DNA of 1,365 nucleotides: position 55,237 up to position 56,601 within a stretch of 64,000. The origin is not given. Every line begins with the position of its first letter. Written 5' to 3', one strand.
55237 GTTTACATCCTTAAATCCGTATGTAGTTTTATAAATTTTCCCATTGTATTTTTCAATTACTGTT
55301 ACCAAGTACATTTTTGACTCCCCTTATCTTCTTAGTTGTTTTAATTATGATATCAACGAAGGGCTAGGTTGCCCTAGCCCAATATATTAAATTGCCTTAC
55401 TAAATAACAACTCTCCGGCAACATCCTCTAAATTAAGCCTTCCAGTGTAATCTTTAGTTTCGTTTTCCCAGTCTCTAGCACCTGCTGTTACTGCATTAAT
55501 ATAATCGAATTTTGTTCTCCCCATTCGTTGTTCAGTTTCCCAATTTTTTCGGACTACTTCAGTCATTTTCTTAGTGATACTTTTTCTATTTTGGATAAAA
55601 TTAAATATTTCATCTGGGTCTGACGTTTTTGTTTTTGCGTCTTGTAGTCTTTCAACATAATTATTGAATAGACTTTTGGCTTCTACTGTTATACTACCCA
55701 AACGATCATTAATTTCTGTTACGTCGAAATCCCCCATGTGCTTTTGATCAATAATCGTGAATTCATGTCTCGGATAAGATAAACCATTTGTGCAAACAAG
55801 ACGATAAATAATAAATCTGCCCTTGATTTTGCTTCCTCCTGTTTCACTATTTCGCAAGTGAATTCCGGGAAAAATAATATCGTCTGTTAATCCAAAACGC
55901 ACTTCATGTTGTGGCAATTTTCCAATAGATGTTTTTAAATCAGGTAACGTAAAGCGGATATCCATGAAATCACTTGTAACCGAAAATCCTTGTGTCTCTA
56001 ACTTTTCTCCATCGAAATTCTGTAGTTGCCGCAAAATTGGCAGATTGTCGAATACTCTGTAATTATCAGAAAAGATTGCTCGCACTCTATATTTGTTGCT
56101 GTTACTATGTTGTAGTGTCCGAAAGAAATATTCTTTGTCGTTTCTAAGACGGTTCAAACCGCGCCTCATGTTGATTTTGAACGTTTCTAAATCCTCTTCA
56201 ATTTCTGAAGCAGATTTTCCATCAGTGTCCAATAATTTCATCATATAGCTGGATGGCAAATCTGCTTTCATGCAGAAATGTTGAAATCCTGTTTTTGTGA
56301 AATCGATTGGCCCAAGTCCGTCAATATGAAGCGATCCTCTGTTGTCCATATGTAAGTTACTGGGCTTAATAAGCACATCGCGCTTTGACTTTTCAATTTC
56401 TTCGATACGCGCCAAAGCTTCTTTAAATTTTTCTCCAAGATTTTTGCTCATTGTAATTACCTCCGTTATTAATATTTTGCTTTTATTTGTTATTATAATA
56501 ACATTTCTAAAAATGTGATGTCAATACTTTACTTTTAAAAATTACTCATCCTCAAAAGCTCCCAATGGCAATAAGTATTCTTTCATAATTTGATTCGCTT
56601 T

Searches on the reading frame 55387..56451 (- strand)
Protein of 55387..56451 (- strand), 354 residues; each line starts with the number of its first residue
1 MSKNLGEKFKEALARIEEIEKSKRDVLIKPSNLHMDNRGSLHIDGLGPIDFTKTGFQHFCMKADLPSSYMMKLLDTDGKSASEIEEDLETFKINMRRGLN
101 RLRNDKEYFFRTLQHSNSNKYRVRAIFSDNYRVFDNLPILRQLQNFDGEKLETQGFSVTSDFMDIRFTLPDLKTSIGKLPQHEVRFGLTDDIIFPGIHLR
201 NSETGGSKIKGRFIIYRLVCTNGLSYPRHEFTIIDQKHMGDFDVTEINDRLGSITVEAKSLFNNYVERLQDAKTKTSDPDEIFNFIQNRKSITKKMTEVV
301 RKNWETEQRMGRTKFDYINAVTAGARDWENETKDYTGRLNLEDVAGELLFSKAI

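Call 15: search_protein_families(library=pfam, proteins=[window:55387-56451:-], max_evalue=0.001)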
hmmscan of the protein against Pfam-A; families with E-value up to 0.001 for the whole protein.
window:55387-56451:- (354 aa): 1 family
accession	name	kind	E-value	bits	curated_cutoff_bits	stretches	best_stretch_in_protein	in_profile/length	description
PF06067.16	DUF932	-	3.6e-11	43.7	23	1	127-322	5-203/227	Domain of unknown function (DUF932)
